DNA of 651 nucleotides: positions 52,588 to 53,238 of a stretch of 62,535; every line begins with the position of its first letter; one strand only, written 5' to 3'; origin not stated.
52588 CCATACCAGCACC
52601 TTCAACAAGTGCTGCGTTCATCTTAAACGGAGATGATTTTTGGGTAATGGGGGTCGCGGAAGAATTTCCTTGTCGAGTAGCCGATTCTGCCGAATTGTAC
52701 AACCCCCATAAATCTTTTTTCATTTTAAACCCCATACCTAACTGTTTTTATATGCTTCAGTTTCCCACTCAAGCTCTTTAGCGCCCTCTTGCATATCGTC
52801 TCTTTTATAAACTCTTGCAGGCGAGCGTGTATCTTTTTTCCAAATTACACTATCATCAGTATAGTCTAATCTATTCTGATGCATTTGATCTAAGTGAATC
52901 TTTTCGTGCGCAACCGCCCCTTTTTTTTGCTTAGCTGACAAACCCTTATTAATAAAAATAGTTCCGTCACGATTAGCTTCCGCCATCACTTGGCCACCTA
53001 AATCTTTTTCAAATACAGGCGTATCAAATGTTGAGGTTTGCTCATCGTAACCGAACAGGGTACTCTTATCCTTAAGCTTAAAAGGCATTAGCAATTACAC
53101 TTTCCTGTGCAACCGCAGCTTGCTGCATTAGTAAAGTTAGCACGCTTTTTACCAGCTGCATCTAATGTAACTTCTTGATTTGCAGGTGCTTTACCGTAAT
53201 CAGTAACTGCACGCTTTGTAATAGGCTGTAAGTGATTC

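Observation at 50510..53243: Cluster of SP(L/F)K-box basic proteins next to a small HExxH protein and a Cys-tail peptide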

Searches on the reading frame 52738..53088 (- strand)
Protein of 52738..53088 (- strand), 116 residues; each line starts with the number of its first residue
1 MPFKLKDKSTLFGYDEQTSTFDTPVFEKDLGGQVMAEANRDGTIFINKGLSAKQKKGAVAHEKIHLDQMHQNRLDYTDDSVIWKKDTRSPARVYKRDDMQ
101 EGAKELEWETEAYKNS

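Call 8: search_protein_families(library=phrogs, proteins=[window:52738-53088:-], max_evalue=0.01)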
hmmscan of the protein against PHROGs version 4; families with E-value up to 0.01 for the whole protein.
window:52738-53088:- (116 aa): 3 families
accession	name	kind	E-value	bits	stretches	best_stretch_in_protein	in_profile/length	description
phrog_87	-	other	6.5e-05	23.8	1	36-78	67-108/227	metallo-protease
phrog_16532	-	unknown function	0.00013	23.1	1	24-115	44-126/138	-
phrog_10499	-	unknown function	0.00059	21.2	1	44-114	67-132/149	-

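Call 15: search_protein_families(library=pfam, proteins=[window:52738-53088:-], max_evalue=0.1)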
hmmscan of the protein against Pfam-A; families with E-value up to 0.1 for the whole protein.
window:52738-53088:- (116 aa): 2 families
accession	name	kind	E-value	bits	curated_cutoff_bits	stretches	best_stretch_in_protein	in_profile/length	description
PF20573.4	DUF6782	-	0.012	15.3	27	1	40-72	75-107/241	Putative metallopeptidase family (DUF6782)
PF16231.10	DUF4890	-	0.028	15.4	29.7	1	33-114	13-94/109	Domain of unknown function (DUF4890)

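Call 26: search_dna_similar(query=window:52738-53088:-, collection=phages, mode=protein, max_rows=40, max_evalue=0.1)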
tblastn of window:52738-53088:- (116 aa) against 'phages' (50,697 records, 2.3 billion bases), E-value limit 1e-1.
Records with a match: 4; places in all: 4; records where one place covers at least 80% of the query: 4.
Best place of each record, by identity: <60% 4.
By first word of the organism name: Methylophilales 4.
By host as written in the record: Methylophilales_sp._H5P1 4.
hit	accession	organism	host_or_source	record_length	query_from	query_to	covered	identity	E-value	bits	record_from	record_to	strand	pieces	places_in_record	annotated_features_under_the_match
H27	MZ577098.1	Methylophilales phage Melnitz-3 EXVC039M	Methylophilales_sp._H5P1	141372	17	114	84%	29.5%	1e-2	40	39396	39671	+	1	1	hypothetical protein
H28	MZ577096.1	Methylophilales phage Melnitz-2 EXVC040M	Methylophilales_sp._H5P1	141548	17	114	84%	29.5%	1e-2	40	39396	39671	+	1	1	hypothetical protein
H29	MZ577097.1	Methylophilales phage Melnitz EXVC044M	Methylophilales_sp._H5P1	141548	17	114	84%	29.5%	1e-2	40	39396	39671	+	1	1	hypothetical protein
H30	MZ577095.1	Methylophilales phage Melnitz-1 EXVC043M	Methylophilales_sp._H5P1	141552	17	114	84%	29.5%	1e-2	40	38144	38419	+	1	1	hypothetical protein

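Call 27: find_homologous_proteins(query=window:52738-53088:-, max_evalue=0.001)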
Query window:52738-53088:- (116 aa): 227 proteins with E <= 0.001 among 228 candidates; the best 120 are listed.
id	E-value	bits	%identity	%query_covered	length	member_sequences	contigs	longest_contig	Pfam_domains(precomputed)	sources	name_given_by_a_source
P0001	8.8e-69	246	96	100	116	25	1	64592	-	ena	-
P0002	1.1e-66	240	93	100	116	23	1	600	-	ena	-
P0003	7.9e-65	234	91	100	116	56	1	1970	-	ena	-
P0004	2.7e-59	216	84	98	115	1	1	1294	-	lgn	-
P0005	5.4e-59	215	84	98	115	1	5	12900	-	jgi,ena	-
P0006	7.9e-59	214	83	98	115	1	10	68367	-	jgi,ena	-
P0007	8.3e-59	214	84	98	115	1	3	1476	-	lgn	-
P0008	8.9e-59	214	83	98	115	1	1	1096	-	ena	-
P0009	1.2e-58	214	83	98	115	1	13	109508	-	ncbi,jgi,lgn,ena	-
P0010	1.8e-58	213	82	100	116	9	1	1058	-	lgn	-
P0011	1.9e-58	213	83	98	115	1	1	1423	-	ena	-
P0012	5.8e-58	212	82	98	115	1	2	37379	-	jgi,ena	-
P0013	9.3e-58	211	82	98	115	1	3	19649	-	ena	-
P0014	1.3e-57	211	81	99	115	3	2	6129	-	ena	-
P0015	2.2e-57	210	82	98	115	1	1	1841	-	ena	-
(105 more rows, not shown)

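Call 30: search_solved_structures(query=A1, max_evalue=10, show_alignments=2)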
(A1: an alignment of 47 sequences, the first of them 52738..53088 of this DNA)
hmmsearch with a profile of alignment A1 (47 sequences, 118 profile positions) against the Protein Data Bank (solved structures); distinct sequences matched with E-value up to 10: 0.

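Call 34: predict_structure(alignment_id=A1)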
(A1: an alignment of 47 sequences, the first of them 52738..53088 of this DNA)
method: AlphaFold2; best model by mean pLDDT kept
length: 116 residues; sequences in the alignment: 47
mean_pLDDT: 90.5   pTM: 0.79
mean pLDDT of the five models: 90.5, 84.5, 82.4, 82.1, 79.7
residues with pLDDT >= 90: 82; 70-90: 33; 50-70: 1; < 50: 0
segments of 3 or more residues with pLDDT < 50: none
pLDDT, mean of each block of 10 residues (from residue 1): 75 89 91 87 93 94 95 94 94 93 91 91
secondary structure, 60 per line:
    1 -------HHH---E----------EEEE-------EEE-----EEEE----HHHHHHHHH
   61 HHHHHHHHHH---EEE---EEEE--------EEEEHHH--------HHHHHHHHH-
elements in order: E25-28 E36-38 E44-47 H52-70 E74-76 E80-83 E92-95 H107-115

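Call 37: fold_search(model_id=the predicted structure, library=pdb)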
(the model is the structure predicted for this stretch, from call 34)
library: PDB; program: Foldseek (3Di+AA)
matches with E <= 10: 192; with E <= 0.001: 0
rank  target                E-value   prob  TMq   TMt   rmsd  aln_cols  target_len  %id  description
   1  8ixw_A                1.3e-01  0.35  0.24  0.18  10.2        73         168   16  Tilapia lake virus S8 segment (released 2024-04-10)
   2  4qhi_A                1.4e-01  0.92  0.32  0.34   1.9        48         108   31  Crystal structure of Methanocaldococcus jannaschii selecase mutant R36W (released 2014-07-16)
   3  4jiu                  1.4e-01  0.96  0.35  0.38   2.0        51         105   22  Crystal structure of the metallopeptidase zymogen of Pyrococcus abyssi abylysin (released 2013-06-12)
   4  4qhi_B                1.4e-01  0.91  0.32  0.34   1.9        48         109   31  Crystal structure of Methanocaldococcus jannaschii selecase mutant R36W (released 2014-07-16)
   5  8sln_A                1.5e-01  0.96  0.37  0.19   2.2        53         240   15  Crystal structure of Deinococcus geothermalis PprI complexed with ssDNA (released 2024-03-13)
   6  3dti                  1.6e-01  0.97  0.36  0.18   1.6        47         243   19  Crystal structure of the IRRE protein, a central regulator of DNA damage repair in deinococcaceae (released 2009-02-10)
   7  4qhi_D                2.0e-01  0.90  0.34  0.37   2.0        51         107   29  Crystal structure of Methanocaldococcus jannaschii selecase mutant R36W (released 2014-07-16)
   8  4qhh                  2.6e-01  0.57  0.35  0.37   6.7        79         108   19  Crystal structure of Methanocaldococcus jannaschii tetrameric selecase (released 2014-07-16)
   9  3dte                  4.1e-01  0.84  0.31  0.15   1.9        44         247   20  Crystal structure of the IRRE protein, a central regulator of DNA damage repair in deinococcaceae (released 2009-02-10)
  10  22ob                  4.7e-01  0.23  0.31  0.11   7.7        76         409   24  Crystal structure of SjiH-Ni (released 2026-02-11)
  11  8slm                  6.5e-01  0.54  0.30  0.15   3.8        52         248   15  Crystal structure of Deinococcus geothermalis PprI (released 2024-03-13)
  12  8exq_A                6.5e-01  0.35  0.34  0.09   4.0        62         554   14  Cryo-EM structure of S. aureus BlaR1 with C1 symmetry (released 2023-01-11)
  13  6cyy_A                6.9e-01  0.82  0.37  0.14   2.5        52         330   17  Mycobacterium tuberculosis transcriptional regulator (released 2019-04-17)
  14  6d2s                  7.9e-01  0.75  0.37  0.16   2.6        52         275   17  Mycobacterium tuberculosis transcriptional regulator (released 2019-04-17)
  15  6cyj_A                1.2e+00  0.60  0.36  0.14   2.9        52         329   15  Mycobacterium tuberculosis transcriptional regulator (released 2019-04-17)
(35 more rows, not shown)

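Call 39: get_annotated_region(hit=H27, flank=4000)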
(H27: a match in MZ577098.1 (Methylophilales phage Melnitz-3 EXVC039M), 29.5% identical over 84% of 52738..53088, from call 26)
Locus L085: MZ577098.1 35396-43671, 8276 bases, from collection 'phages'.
description: Methylophilales phage Melnitz-3 EXVC039M, complete genome.
organism: Methylophilales phage Melnitz-3 EXVC039M (NCBI taxid 2832341)
taxonomy: Viruses; Duplodnaviria; Heunggongvirae; Uroviricota; Caudoviricetes; Kyanoviridae
host: Methylophilales_sp._H5P1; source: -; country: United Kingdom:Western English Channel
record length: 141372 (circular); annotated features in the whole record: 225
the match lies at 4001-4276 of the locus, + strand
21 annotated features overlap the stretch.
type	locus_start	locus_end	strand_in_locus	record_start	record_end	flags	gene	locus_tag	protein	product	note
CDS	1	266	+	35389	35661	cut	-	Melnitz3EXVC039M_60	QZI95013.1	30S ribosomal S21 protein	-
CDS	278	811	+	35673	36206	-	-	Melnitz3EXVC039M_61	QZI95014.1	hypothetical protein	-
CDS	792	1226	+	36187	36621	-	-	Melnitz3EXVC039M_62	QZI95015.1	hypothetical protein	-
CDS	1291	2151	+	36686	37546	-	-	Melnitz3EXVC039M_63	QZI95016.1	flap endonuclease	Flap endonuclease Xni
CDS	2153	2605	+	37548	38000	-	-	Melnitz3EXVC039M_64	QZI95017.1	hypothetical protein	-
CDS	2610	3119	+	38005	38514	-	-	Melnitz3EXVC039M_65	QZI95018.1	glycoside hydrolase family 108 protein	-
CDS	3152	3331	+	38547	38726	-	-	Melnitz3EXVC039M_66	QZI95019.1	hypothetical protein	-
CDS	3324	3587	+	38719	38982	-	-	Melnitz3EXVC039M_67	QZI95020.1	hypothetical protein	-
CDS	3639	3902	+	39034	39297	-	-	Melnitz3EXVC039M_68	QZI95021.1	hypothetical protein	-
CDS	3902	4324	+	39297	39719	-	-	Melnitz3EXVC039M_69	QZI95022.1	hypothetical protein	-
CDS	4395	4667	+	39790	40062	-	-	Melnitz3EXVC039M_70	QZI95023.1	hypothetical protein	-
CDS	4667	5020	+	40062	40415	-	-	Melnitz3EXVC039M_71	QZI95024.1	hypothetical protein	-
CDS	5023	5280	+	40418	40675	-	-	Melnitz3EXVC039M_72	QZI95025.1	hypothetical protein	-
CDS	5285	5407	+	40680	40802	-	-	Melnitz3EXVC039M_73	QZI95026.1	hypothetical protein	-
CDS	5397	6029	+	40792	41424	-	-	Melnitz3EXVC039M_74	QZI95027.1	hypothetical protein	-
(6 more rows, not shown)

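Call 51: search_protein_families(library=pfam, alignment_id=A1, max_evalue=1)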
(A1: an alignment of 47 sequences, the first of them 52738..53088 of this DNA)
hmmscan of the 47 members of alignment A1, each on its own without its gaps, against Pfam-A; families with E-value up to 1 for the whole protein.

A. member 1, window:52738-53088:- (116 aa): 3 families
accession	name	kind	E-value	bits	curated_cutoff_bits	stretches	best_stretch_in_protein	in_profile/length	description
PF20573.4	DUF6782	-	0.012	15.3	27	1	40-72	75-107/241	Putative metallopeptidase family (DUF6782)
PF16231.10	DUF4890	-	0.028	15.4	29.7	1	33-114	13-94/109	Domain of unknown function (DUF4890)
PF06114.19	Peptidase_M78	-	0.11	12.7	22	1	26-66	9-53/123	IrrE N-terminal-like domain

B. families by the number of members that match (of 47 scanned): 18 families
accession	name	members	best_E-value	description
PF20573.4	DUF6782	23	0.00045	Putative metallopeptidase family (DUF6782)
PF16231.10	DUF4890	15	5.9e-06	Domain of unknown function (DUF4890)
PF06114.19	Peptidase_M78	5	0.0032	IrrE N-terminal-like domain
PF00513.23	Late_protein_L2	5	0.0038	Late Protein L2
PF20097.4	DUF6487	5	0.029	Domain of unknown function (DUF6487)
PF19546.4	DUF6070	4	0.0029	Family of unknown function (DUF6070)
PF00208.27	ELFV_dehydrog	3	0.049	Glutamate/Leucine/Phenylalanine/Valine dehydrogenase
PF23503.1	Microp_apicomplexa_5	2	0.021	Apicomplexa small protein domain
PF16730.10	DnaGprimase_HBD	1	0.039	DnaG-primase C-terminal, helicase-binding domain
PF04213.18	HtaA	1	0.042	Htaa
PF21404.3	AMG1_III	1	0.042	Phosphoacetylglucosamine mutase AMG1, domain III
PF17292.8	POB3_N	1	0.056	POB3-like N-terminal PH domain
PF19906.4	CGDB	1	0.065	C-glycoside deglycosidase beta subunit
PF18830.6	LPD16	1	0.096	Large polyvalent protein-associated domain 16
PF17877.7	Dis3l2_C_term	1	0.096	DIS3-like exonuclease 2 C terminal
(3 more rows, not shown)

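Call 59: fold_search(model_id=the predicted structure, library=viral)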
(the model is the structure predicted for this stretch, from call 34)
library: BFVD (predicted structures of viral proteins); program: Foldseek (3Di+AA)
matches with E <= 10: 650; with E <= 0.001: 7
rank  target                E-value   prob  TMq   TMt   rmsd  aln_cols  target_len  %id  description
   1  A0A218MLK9            6.8e-10  1.00  0.72  0.29   6.7       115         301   32  Uncharacterized protein [uncultured virus]
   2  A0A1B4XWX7            1.9e-04  1.00  0.62  0.40   4.3       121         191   20  Uncharacterized protein [Tenacibaculum phage pT24]
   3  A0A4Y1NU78            3.1e-04  1.00  0.60  0.40   5.6       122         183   15  (no name in the UniProt tables at hand)
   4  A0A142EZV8            3.8e-04  1.00  0.62  0.42   3.2       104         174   15  (no name in the UniProt tables at hand)
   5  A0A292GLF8            4.4e-04  1.00  0.59  0.42   4.3       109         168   21  (no name in the UniProt tables at hand)
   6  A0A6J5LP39            6.4e-04  1.00  0.54  0.42   7.9       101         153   18  SprT-like [uncultured Caudovirales phage]
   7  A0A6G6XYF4            7.8e-04  1.00  0.62  0.51   6.0       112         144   26  (no name in the UniProt tables at hand)
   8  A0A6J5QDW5            1.5e-03  1.00  0.61  0.54   4.4       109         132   24  SprT-like [uncultured Caudovirales phage]
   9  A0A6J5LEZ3            1.6e-03  1.00  0.64  0.50   2.1       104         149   22  Uncharacterized protein [uncultured Caudovirales phage]
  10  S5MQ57                2.1e-03  1.00  0.59  0.43   3.2        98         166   17  Uncharacterized protein [Sinorhizobium phage phiM12]
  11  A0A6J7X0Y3            2.1e-03  1.00  0.55  0.41   7.2       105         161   15  SprT-like [uncultured Caudovirales phage]
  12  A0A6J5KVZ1            2.9e-03  1.00  0.53  0.37   8.6       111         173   13  Uncharacterized protein [uncultured Caudovirales phage]
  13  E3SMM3                5.5e-03  1.00  0.57  0.47   3.5       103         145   16  Uncharacterized protein [Prochlorococcus phage P-HM1]
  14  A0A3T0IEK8            5.5e-03  1.00  0.35  0.35   2.3        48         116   19  (no name in the UniProt tables at hand)
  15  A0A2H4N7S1            8.7e-03  0.99  0.46  0.40   5.3       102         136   18  (no name in the UniProt tables at hand)
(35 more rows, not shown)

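Call 76: search_protein_representatives(alignment_id=A1)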
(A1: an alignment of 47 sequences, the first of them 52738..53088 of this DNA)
Query: 47 sequences, 118 profile positions. Proteins with E-value up to 0.001 (for the whole library): 446; up to 1e-10: 232; up to 1e-30: 5. The best 150 are listed.
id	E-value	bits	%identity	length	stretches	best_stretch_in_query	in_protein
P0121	6.6e-43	161.6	-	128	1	1-115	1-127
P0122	2.9e-40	153.1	-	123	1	1-117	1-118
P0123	7.0e-34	132.5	-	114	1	1-118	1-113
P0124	3.3e-32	127.1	-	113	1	1-118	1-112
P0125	1.3e-31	125.1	-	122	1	1-91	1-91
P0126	4.4e-29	117.0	-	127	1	1-88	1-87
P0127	1.3e-28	115.4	-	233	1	16-117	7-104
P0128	1.5e-28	115.3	-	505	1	20-117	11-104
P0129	1.6e-28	115.2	-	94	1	2-75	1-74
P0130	2.4e-28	114.6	-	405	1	17-117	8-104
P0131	5.1e-28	113.6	-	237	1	16-117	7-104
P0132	5.3e-28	113.5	-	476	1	18-117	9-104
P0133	6.3e-28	113.3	-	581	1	16-117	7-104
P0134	6.8e-28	113.2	-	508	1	20-117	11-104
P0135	6.9e-28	113.1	-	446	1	16-118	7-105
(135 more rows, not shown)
